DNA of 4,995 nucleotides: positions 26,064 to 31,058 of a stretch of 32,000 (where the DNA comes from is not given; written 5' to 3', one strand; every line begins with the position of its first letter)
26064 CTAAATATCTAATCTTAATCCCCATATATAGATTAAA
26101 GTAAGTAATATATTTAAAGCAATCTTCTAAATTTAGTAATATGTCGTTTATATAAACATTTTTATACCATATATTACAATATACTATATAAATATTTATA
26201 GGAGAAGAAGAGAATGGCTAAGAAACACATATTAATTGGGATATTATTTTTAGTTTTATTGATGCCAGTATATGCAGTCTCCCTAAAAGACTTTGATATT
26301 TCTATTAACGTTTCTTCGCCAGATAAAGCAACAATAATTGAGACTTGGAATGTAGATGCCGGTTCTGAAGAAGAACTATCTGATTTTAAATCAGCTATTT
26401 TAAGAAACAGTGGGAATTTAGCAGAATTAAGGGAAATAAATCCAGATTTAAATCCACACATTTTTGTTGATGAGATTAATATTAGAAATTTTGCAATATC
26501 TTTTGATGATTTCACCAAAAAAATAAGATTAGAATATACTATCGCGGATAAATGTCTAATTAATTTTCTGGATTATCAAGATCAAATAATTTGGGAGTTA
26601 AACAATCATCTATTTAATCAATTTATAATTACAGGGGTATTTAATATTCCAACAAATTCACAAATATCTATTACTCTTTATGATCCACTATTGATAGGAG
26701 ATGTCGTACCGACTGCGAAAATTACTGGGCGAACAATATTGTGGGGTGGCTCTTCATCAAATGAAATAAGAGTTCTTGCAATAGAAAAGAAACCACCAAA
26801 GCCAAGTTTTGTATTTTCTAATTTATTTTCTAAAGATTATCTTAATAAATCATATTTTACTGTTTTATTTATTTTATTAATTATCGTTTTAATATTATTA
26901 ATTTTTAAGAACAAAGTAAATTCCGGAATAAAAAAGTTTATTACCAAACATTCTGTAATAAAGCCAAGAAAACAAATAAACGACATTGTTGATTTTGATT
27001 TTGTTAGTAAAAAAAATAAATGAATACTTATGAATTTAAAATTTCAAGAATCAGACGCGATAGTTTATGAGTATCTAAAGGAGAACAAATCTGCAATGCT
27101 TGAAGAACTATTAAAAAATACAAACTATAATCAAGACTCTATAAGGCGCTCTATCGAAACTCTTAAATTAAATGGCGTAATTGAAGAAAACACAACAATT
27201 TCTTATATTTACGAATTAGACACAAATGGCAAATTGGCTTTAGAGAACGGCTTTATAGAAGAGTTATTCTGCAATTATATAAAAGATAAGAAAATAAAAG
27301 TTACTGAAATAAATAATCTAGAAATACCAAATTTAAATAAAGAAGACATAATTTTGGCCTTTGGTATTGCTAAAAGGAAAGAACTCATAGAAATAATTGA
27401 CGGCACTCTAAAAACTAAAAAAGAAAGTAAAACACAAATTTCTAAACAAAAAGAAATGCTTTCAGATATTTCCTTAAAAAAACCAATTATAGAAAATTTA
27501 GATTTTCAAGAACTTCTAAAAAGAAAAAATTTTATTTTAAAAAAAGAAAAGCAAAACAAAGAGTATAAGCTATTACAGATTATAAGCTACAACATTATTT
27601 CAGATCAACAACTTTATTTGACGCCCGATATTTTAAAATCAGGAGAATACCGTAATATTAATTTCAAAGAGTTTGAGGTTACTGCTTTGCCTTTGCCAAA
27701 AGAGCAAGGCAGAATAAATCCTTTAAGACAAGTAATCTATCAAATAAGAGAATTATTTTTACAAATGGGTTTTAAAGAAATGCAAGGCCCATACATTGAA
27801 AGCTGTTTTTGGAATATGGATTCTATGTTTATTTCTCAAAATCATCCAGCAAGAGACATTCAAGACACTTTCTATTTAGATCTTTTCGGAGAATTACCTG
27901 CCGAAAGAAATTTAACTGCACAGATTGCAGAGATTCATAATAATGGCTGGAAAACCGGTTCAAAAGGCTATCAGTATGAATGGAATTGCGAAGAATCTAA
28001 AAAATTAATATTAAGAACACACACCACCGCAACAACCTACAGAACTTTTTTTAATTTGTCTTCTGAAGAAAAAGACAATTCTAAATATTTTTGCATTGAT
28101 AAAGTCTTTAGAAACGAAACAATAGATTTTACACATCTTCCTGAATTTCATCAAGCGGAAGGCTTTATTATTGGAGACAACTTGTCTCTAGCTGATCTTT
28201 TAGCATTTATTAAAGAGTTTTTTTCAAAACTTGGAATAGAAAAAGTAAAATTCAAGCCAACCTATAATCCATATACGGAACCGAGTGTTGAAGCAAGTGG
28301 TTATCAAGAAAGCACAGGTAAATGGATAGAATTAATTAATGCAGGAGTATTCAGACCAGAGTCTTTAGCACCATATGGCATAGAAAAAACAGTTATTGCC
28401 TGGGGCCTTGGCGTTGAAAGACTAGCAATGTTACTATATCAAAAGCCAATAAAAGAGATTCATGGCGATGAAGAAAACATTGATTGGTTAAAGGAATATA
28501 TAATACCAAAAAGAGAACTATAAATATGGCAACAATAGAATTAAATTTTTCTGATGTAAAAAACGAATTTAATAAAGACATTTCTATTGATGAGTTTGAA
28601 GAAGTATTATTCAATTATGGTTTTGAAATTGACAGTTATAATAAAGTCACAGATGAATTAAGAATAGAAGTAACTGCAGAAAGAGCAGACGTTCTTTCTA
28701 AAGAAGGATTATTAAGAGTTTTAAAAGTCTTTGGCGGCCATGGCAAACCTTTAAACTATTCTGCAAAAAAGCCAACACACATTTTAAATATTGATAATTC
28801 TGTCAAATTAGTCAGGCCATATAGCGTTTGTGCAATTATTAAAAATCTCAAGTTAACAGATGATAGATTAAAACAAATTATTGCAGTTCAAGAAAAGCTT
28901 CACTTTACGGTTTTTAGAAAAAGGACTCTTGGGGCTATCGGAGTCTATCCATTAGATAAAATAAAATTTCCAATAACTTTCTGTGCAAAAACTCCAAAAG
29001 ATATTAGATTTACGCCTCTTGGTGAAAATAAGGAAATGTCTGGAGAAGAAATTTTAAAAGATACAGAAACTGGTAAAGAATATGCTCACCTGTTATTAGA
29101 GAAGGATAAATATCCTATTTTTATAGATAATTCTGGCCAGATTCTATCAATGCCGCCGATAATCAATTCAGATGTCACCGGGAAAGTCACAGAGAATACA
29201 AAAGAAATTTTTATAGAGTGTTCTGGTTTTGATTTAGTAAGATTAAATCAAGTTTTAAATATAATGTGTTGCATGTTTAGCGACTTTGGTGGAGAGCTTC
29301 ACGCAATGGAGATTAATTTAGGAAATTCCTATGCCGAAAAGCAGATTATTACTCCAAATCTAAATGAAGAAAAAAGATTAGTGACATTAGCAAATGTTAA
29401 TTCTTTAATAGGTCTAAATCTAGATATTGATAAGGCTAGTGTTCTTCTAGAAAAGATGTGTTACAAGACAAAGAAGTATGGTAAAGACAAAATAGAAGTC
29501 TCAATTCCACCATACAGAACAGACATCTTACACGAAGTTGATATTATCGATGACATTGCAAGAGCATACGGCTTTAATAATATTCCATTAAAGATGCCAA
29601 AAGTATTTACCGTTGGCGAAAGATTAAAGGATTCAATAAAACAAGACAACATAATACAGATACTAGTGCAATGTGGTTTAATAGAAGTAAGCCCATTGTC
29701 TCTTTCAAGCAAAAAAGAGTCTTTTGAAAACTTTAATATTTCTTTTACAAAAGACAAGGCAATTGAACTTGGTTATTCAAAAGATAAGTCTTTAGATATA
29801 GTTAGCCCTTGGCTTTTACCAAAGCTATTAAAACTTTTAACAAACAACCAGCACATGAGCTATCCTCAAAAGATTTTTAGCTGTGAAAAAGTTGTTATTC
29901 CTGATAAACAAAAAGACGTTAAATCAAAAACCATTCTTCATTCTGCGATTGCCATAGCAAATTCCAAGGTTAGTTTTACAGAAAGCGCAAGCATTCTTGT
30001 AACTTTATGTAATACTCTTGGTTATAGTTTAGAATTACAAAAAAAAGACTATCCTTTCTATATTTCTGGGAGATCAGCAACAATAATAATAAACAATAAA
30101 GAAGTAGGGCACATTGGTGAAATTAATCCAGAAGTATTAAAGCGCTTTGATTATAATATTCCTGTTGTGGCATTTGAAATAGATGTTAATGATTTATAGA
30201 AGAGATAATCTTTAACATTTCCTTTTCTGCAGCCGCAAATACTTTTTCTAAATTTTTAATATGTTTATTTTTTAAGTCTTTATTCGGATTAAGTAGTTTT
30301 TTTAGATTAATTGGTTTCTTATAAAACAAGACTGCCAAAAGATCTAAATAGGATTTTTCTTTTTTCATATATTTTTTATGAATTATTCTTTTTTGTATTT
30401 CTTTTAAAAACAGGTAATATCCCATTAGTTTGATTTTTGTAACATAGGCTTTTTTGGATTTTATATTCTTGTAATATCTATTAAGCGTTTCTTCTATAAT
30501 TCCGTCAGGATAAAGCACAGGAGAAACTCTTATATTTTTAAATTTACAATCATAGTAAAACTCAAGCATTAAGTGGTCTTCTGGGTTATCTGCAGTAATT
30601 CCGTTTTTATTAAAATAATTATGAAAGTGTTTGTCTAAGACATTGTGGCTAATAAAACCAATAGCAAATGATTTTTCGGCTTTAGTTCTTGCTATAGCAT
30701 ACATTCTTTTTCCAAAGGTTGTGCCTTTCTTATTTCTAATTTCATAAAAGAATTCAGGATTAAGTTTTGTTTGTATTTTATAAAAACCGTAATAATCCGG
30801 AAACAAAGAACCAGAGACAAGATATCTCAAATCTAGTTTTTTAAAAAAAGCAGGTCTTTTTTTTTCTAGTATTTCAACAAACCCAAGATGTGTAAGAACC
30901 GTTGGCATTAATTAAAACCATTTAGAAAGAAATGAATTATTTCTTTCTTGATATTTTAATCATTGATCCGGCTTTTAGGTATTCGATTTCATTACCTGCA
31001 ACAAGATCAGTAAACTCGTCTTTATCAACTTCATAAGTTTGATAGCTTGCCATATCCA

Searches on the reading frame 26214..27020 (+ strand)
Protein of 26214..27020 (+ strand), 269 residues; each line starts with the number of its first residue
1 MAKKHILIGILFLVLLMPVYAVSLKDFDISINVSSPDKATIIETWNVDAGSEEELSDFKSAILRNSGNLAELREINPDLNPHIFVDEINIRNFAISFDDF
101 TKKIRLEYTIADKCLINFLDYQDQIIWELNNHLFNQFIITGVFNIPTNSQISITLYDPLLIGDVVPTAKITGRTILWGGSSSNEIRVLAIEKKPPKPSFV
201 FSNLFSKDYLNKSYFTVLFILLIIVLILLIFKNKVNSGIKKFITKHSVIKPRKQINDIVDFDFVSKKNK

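Call 7: search_protein_families(library=ncbifam, proteins=[window:26214-27020:+], max_evalue=1)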
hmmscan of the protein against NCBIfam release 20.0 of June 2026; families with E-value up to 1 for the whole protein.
window:26214-27020:+ (269 aa): 2 families
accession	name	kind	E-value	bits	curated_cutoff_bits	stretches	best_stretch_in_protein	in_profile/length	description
NF033218.1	anchor_AmaP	equivalog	0.0033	17.2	55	1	195-238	31-77/166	alkaline shock response membrane anchor protein AmaP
NF010185.0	PRK13664.1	equivalog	0.6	10.2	98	1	209-261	3-54/65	hypothetical protein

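Call 8: search_protein_families(library=pfam, proteins=[window:26214-27020:+], max_evalue=1)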
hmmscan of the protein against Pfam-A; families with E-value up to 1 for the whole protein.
window:26214-27020:+ (269 aa): 0 families

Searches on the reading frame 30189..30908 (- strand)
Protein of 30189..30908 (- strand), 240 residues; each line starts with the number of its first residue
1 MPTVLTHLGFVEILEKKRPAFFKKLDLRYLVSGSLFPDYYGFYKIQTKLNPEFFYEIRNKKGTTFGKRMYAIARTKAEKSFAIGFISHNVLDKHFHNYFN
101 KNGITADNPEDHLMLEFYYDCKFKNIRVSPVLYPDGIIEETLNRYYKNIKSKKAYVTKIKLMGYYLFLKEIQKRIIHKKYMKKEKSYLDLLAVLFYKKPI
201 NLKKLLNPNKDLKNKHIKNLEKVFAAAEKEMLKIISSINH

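Call 51: find_encoding_contigs(protein=window:30189-30908:-, flank=10000, max_places=3)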
Protein window:30189-30908:- (240 aa): 23 contigs read that carry it; 3 places shown.
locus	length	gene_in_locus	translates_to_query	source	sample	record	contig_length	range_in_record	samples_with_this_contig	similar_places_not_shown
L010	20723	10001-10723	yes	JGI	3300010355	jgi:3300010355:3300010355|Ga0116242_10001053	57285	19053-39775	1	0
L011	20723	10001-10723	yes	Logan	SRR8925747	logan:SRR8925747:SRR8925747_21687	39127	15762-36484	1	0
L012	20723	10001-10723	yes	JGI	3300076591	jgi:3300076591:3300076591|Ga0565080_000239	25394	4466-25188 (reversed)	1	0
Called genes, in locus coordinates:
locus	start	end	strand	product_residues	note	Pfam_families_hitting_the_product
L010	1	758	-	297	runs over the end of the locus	-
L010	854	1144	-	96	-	PF00428:Ribosomal_60s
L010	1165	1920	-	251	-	PF00466:Ribosomal_L10, PF17777:RL10P_insert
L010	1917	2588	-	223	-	PF00687:Ribosomal_L1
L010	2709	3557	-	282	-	-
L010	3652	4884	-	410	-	PF03952:Enolase_N, PF00113:Enolase_C, PF13378:MR_MLE_C (weak)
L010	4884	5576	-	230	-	-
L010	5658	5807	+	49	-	-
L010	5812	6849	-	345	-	-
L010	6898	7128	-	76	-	PF01423:LSM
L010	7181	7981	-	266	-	PF01656:CbiA, PF02374:ArsA_ATPase, PF06564:CBP_BcsQ, PF09140:MipZ (faint), PF10609:ParA, PF13614:AAA_31, PF10609:ParA (weak), PF00142:Fer4_NifH (weak)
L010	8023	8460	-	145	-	-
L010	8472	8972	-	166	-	-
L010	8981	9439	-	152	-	PF01936:NYN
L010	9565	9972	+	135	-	PF21485:IF5A-like_N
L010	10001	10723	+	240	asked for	PF00882:Zn_dep_PLPC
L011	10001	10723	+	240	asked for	PF00882:Zn_dep_PLPC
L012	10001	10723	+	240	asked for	PF00882:Zn_dep_PLPC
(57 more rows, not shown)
